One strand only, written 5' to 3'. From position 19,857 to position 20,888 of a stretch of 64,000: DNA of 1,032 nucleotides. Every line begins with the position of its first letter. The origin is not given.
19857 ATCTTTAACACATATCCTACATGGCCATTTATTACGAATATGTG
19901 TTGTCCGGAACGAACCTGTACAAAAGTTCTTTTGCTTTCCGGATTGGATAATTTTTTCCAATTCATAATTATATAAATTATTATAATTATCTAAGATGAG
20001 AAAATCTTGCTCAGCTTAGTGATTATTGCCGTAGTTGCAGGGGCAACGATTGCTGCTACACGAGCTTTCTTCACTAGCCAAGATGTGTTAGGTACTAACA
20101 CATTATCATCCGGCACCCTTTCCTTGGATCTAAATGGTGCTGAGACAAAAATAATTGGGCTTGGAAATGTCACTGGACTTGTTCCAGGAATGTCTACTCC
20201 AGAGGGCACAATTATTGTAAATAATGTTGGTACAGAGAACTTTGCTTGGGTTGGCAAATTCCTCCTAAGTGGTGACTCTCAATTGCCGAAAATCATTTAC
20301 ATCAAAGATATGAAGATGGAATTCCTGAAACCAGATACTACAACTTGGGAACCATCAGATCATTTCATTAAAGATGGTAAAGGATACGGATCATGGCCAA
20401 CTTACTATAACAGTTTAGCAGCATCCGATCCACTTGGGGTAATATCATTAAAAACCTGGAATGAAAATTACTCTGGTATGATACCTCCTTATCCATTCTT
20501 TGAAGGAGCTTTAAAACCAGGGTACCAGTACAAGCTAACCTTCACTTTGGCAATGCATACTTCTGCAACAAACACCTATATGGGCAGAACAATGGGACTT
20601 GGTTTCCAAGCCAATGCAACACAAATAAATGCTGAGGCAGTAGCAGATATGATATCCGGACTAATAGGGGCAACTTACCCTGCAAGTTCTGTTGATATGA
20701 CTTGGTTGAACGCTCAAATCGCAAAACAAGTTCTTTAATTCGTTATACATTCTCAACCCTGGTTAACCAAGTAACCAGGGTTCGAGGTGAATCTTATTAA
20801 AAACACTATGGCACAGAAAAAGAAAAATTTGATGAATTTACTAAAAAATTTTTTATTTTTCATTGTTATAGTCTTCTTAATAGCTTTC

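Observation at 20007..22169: SipW (archaeal-type signal peptidase) cassette with two flanking SipW-cognate secreted proteins in a small-genome bacterium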

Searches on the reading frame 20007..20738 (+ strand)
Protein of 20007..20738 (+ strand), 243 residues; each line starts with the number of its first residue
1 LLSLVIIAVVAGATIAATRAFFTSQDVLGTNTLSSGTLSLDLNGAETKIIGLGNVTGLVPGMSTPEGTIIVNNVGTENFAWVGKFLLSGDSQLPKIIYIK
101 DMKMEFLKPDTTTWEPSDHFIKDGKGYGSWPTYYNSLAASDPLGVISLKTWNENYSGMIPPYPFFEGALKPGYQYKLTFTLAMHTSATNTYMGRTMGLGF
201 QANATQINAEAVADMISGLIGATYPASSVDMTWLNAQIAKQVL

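Call 3: search_protein_families(library=pfam, proteins=[window:20007-20738:+], max_evalue=1)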
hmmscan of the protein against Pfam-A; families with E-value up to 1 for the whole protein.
window:20007-20738:+ (243 aa): 0 families

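Call 4: search_protein_families(library=ncbifam, proteins=[window:20007-20738:+], max_evalue=1)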
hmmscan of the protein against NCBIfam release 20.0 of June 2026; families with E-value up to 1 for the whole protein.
window:20007-20738:+ (243 aa): 1 family
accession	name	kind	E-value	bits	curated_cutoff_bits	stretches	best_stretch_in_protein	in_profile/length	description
TIGR04088.1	cognate_SipW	domain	0.32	11.2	19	1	6-38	3-34/34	SipW-dependent-type signal peptide-containing protein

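Call 11: find_homologous_proteins(query=window:20007-20738:+, max_evalue=0.001)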
Query window:20007-20738:+ (243 aa): 4 proteins with E <= 0.001 among 778 candidates.
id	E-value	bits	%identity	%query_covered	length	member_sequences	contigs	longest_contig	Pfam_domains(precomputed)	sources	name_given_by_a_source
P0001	8.6e-157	538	100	100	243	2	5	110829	-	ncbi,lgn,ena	-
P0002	6.3e-100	352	65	99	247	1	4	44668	-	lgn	-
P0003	8.1e-76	273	59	85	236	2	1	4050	PF12389.14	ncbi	ncbi:MAG TPA: TasA family protein, partial [Patescibacteria group bacterium]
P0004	8.0e-48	181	41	99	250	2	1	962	PF12389.14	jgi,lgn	-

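Call 13: find_encoding_contigs(protein=P0001, flank=8000, max_places=6)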
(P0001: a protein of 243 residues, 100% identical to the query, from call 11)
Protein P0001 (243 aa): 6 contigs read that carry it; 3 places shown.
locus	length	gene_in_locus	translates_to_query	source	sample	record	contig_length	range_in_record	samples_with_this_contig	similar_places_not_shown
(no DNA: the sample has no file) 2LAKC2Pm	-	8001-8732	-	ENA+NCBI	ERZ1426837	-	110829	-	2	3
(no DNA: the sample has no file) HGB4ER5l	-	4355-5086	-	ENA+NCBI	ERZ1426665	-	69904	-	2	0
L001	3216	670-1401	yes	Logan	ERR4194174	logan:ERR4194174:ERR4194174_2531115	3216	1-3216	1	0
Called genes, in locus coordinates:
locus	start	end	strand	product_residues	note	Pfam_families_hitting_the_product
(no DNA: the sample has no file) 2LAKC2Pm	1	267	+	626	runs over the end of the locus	PF01841:Transglut_core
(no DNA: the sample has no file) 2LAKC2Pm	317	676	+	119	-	-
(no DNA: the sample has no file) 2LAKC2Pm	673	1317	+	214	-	-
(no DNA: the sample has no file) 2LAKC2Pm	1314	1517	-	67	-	PF13560:HTH_31 (weak), PF12844:HTH_19, PF01381:HTH_3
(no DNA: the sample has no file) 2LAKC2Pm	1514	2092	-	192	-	-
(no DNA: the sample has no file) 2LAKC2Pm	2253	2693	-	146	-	PF01245:Ribosomal_L19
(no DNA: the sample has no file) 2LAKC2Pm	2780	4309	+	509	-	PF01676:Metalloenzyme, PF06415:iPGM_N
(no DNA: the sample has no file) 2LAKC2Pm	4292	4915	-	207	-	PF09335:VTT_dom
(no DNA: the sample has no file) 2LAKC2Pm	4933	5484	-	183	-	PF02643:DUF192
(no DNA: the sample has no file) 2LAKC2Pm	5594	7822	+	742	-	PF13361:UvrD_C (faint), PF00580:UvrD-helicase (faint), PF01443:Viral_helicase1 (faint), PF13245:AAA_19, PF13538:UvrD_C_2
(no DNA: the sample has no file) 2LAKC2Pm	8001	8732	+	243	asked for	-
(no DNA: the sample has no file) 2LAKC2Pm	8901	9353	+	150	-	-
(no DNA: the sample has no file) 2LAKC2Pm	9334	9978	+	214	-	PF00932:LTD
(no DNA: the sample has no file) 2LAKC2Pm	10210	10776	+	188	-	PF01569:PAP2 (weak)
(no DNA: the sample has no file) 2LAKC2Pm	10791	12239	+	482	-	PF01425:Amidase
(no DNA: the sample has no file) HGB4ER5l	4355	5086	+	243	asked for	-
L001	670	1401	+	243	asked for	-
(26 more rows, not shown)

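Call 15: find_encoding_contigs(protein=P0002, flank=8000, max_places=4)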
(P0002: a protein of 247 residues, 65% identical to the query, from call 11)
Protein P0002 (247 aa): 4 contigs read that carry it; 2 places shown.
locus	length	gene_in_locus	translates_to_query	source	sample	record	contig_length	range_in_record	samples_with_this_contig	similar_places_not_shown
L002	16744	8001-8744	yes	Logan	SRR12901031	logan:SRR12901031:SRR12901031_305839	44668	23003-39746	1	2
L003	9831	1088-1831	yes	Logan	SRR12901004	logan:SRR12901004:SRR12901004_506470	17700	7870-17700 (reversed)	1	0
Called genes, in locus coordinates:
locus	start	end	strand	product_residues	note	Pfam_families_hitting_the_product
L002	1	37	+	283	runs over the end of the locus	PF02775:TPP_enzyme_C, PF12367:PFO_beta_C (weak)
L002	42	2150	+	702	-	PF02629:CoA_binding, PF13380:CoA_binding_2, PF13607:Succ_CoA_lig, PF19045:Ligase_CoA_2, PF13549:ATP-grasp_5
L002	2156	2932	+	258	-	PF00483:NTP_transferase, PF12804:NTP_transf_3 (weak)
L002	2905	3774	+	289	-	-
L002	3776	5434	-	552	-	PF01656:CbiA (weak), PF06418:CTP_synth_N, PF00117:GATase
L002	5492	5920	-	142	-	PF00383:dCMP_cyt_deam_1, PF14437:MafB19-deam, PF14439:Bd3614-deam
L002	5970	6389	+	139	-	-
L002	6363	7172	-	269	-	PF02906:Fe_hyd_lg_C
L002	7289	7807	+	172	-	-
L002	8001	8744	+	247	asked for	-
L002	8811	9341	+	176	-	PF10502:Peptidase_S26 (weak)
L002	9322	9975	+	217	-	PF00932:LTD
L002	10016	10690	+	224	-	PF04298:Zn_peptidase_2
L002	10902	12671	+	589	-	PF13522:GATase_6, PF13537:GATase_7, PF01380:SIS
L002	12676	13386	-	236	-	-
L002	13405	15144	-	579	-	PF09972:DUF2207, PF20990:DUF2207_C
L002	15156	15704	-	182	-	PF04011:LemA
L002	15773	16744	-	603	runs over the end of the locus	PF00005:ABC_tran, PF02463:SMC_N (faint)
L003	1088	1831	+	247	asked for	-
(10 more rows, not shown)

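Call 18: search_protein_families(library=ncbifam, proteins=[P0002, P0003, P0004, L002:9322-9975:+, L002:8811-9341:+], max_evalue=10)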
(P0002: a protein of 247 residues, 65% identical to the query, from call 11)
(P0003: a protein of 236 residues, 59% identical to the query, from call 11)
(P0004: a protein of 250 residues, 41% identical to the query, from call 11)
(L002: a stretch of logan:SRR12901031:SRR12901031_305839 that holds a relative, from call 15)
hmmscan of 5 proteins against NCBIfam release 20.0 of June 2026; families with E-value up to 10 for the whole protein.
P0002 (247 aa): 0 families

P0003 (236 aa): 1 family
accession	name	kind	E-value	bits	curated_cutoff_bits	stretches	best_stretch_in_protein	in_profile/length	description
TIGR04088.1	cognate_SipW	domain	0.0021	18.2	19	1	10-42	3-34/34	SipW-dependent-type signal peptide-containing protein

P0004 (250 aa): 2 families
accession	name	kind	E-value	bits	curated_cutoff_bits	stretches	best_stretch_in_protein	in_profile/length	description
TIGR04088.1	cognate_SipW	domain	0.023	14.9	19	1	9-42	2-34/34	SipW-dependent-type signal peptide-containing protein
TIGR04557.1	fuse_rel_SoxYZ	equivalog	0.067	12.5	140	1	118-161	98-140/226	quinoprotein dehydrogenase-associated SoxYZ-like carrier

L002:9322-9975:+ (217 aa): 0 families

L002:8811-9341:+ (176 aa): 4 families
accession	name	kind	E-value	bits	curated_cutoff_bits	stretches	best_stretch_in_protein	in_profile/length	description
TIGR02228.1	sigpep_I_arch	equivalog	1.7e-30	106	51.85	1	9-157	4-156/158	signal peptidase I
NF046067.1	SigPepSipWBacil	equivalog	2.8e-29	102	190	1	7-170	7-176/189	signal peptidase I SipW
TIGR02227.1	sigpep_I_bact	equivalog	9.6e-10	38.6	47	1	24-114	6-99/162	signal peptidase I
TIGR02754.1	sod_Ni_protease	equivalog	0.098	13.1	63.25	1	43-106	3-70/90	nickel-type superoxide dismutase maturation protease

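Call 19: search_protein_families(library=pfam, proteins=[P0002, P0003, P0004, L002:9322-9975:+, L002:8811-9341:+], max_evalue=10)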
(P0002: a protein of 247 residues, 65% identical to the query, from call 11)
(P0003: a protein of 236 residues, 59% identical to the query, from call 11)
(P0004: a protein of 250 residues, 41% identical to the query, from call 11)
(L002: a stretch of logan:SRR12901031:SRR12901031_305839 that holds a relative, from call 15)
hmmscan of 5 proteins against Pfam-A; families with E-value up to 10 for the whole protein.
P0002 (247 aa): 0 families

P0003 (236 aa): 1 family
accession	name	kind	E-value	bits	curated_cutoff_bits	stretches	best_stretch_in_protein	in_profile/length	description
PF12389.13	Peptidase_M73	-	2e-06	28.2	22.5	1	14-84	12-79/196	Camelysin metallo-endopeptidase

P0004 (250 aa): 2 families
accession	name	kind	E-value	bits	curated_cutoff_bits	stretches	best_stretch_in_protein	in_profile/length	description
PF12389.13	Peptidase_M73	-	1.3e-09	38.6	22.5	2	2-86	4-78/196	Camelysin metallo-endopeptidase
PF18628.8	P2_N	-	0.058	13.6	25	1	7-78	42-109/129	Viral coat protein P2 N-terminal domain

L002:9322-9975:+ (217 aa): 2 families
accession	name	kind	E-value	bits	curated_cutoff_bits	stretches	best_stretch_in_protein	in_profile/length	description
PF00932.25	LTD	-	3e-14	53.8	34.3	1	45-162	4-107/109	Lamin Tail Domain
PF21881.2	STIV_penton_2nd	-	0.068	14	27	1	97-115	12-30/85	A223 penton protein second domain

L002:8811-9341:+ (176 aa): 3 families
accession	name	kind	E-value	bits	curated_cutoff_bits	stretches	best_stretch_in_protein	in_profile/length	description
PF10502.14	Peptidase_S26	-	6.3e-06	26.7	22.9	1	24-102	13-91/168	Signal peptidase, peptidase S26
PF00717.28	Peptidase_S24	-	0.00068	19.8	23.3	1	37-119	34-114/116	Peptidase S24-like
PF07308.18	DUF1456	-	0.085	13.5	27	1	153-175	25-47/68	Protein of unknown function (DUF1456)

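Call 28: search_protein_representatives(alignment_id=A1)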
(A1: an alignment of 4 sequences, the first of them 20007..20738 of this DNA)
Query: 4 sequences, 246 profile positions. Proteins with E-value up to 0.001 (for the whole library): 1267; up to 1e-10: 132; up to 1e-30: 50. The best 150 are listed.
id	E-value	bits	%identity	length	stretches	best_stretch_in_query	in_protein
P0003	2.0e-121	420.4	-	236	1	1-240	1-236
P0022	4.5e-75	268.6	-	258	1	3-246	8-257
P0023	1.9e-73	263.2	-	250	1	1-246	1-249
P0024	6.3e-71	255.0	-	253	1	1-246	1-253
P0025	5.0e-70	252.0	-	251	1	1-246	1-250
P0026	4.4e-66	239.1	-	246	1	1-246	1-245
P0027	6.5e-66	238.6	-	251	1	3-246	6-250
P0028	1.4e-61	224.4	-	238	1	3-223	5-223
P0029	1.3e-60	221.2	-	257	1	2-246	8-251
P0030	1.7e-58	214.3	-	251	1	1-246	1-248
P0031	1.5e-57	211.1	-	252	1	3-246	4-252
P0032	2.0e-57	210.8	-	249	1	3-246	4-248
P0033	6.1e-54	199.4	-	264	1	1-246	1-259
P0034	1.1e-53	198.5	-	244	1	4-246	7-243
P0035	1.3e-53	198.3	-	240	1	2-224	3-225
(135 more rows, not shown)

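Call 31: search_protein_families(library=pfam, alignment_id=A2, max_evalue=0.001)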
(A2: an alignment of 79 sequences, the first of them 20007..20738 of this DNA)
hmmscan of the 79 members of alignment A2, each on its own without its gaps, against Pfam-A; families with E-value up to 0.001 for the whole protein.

A. member 1, window:20007-20738:+ (243 aa): 0 families

B. families by the number of members that match (of 79 scanned): 2 families
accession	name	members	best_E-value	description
PF12389.13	Peptidase_M73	60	1.3e-16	Camelysin metallo-endopeptidase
PF13202.12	EF-hand_5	1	0.00029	EF hand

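Call 32: search_solved_structures(query=A2, max_evalue=1, show_alignments=2)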
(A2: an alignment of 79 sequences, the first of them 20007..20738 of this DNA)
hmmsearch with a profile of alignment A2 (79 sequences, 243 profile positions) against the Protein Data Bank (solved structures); distinct sequences matched with E-value up to 1: 6.
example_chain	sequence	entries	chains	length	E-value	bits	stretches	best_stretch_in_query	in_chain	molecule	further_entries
8aur_A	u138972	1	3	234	8.9e-08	35.2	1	32-224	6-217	Major biofilm matrix component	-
5of1_A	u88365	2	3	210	2.4e-07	33.7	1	32-215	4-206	Spore coat-associated protein N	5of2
7zmq_K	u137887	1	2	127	0.062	16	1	36-141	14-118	Gluebody G2*-006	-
7zmr_K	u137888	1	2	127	0.091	15.5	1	40-141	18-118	Gluebody G2*-011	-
9sj2_C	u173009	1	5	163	0.11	15.2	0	43-94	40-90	AbpX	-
2jnx_A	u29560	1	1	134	0.11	15.2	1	74-162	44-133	Calcium binding protein 2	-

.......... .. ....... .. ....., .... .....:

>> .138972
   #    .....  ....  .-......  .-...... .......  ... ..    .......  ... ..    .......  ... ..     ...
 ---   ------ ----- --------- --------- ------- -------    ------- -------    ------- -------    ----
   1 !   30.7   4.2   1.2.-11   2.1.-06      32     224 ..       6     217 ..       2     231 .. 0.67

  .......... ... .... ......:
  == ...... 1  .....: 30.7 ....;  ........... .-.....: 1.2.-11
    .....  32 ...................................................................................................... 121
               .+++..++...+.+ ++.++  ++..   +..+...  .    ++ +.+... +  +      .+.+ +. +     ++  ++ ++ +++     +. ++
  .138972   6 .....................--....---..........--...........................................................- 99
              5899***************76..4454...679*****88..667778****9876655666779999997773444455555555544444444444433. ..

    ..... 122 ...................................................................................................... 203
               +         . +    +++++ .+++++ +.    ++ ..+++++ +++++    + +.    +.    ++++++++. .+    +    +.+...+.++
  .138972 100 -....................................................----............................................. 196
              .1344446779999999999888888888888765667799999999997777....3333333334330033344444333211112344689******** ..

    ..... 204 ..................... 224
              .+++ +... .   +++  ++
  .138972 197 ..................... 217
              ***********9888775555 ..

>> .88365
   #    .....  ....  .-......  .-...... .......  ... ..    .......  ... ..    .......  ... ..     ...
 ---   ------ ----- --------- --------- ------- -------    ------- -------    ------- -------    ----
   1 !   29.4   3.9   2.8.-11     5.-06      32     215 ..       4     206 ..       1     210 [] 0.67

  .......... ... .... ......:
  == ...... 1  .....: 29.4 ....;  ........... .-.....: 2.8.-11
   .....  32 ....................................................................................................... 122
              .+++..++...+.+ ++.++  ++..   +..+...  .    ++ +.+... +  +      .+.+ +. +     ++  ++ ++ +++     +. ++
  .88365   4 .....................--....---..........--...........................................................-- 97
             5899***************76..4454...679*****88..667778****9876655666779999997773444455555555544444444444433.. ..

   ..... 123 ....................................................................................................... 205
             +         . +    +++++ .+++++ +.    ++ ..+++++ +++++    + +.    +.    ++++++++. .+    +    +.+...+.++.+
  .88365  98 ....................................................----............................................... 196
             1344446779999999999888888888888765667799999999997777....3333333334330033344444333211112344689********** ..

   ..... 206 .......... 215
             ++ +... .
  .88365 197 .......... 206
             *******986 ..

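Call 38: predict_structure(alignment_id=A2)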
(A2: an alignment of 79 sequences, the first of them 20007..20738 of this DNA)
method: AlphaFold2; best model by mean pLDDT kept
length: 243 residues; sequences in the alignment: 79
mean_pLDDT: 87.8   pTM: 0.81
mean pLDDT of the five models: 87.8, 87.7, 87.1, 87.0, 86.2
residues with pLDDT >= 90: 176; 70-90: 34; 50-70: 23; < 50: 10
segments of 3 or more residues with pLDDT < 50: 19-28
pLDDT, mean of each block of 10 residues (from residue 1): 67 51 43 72 74 92 95 95 95 98 98 97 97 96 97 83 94 97 97 93 94 94 92 97 87
secondary structure, 60 per line:
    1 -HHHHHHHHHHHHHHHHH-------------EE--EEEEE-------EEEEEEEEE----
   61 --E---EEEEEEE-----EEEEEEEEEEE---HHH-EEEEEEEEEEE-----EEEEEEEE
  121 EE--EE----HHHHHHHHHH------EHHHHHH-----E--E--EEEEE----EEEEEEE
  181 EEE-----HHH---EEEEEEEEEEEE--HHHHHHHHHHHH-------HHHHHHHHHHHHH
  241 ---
elements in order: H2-18 E36-40 E48-56 E67-73 E79-89 E97-107 E113-122 H131-140 H148-153 E165-169 E174-183 E195-206 H209-220 H228-240

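Call 42: fold_search(model_id=the predicted structure, library=pdb)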
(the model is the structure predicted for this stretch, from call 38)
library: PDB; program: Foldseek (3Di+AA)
matches with E <= 10: 1435; with E <= 0.001: 5
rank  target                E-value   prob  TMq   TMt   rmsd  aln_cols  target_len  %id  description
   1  4dzg                  1.2e-04  0.99  0.25  0.43   7.4       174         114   11  Crystal structure of Aeromonas hydrophila PliG, a periplasmic lysozyme inhibitor of g-type lysozyme (released 2012-06-13)
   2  5of1_B                4.3e-04  0.96  0.30  0.36  10.0       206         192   14  The structural versatility of TasA in B. subtilis biofilm formation (released 2018-03-21)
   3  9j7x                  7.6e-04  0.94  0.26  0.42   7.6       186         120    9  Crystal structure of quintuple mutant C terminal fragment of Clostridium perfringens enterotoxin (C-CPEm19) (released 2025-06-18)
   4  8u5b_B                9.2e-04  0.96  0.25  0.41   7.3       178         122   12  Cryo-EM structure of human claudin-4 complex with Clostridium perfringens enterotoxin C-terminal domain and sFab COP-1 (released 2023-09-27)
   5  3ziw_A                9.2e-04  0.89  0.24  0.21   7.8       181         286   13  Clostridium perfringens enterotoxin, D48A mutation and N-terminal 37 residues deleted (released 2014-01-29)
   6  8u5d_B                1.0e-03  0.95  0.27  0.42   6.2       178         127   12  Crystal Structure of C-terminal domain of Clostridium perfringens Enterotoxin in Space Group P 41 21 2 (released 2023-12-20)
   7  5b2g_D                1.5e-03  0.90  0.25  0.39   7.0       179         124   12  Crystal structure of human claudin-4 in complex with C-terminal fragment of Clostridium perfringens enterotoxin (released 2016-10-05)
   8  5b2g_F                1.6e-03  0.93  0.26  0.42   6.6       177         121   12  Crystal structure of human claudin-4 in complex with C-terminal fragment of Clostridium perfringens enterotoxin (released 2016-10-05)
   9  2xh6_A                1.8e-03  0.82  0.23  0.21   8.4       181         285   12  Clostridium perfringens enterotoxin (released 2011-04-27)
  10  8u5e_A                2.0e-03  0.90  0.26  0.43   7.2       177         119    9  Crystal Structure of C-terminal domain of Clostridium perfringens Enterotoxin in Space Group P 21 21 21 (released 2023-12-20)
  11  9ihc_B                2.0e-03  0.90  0.25  0.41   6.5       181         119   10  CryoEM structure of a synthetic antibody, COP-2, in complex with the C-terminal domain of Clostridium perfringens Ente (released 2025-03-12)
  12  5b2g_B                2.0e-03  0.89  0.25  0.41   6.9       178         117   12  Crystal structure of human claudin-4 in complex with C-terminal fragment of Clostridium perfringens enterotoxin (released 2016-10-05)
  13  8u5e_D                2.0e-03  0.80  0.23  0.36   8.2       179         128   10  Crystal Structure of C-terminal domain of Clostridium perfringens Enterotoxin in Space Group P 21 21 21 (released 2023-12-20)
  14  2xh6_B                2.0e-03  0.80  0.23  0.21   8.4       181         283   12  Clostridium perfringens enterotoxin (released 2011-04-27)
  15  9nrc_A                2.1e-03  0.94  0.26  0.11   7.1       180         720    4  TMPRSS6 in complex with REGN7999 Fab and REGN8023 Fab (released 2025-07-09)
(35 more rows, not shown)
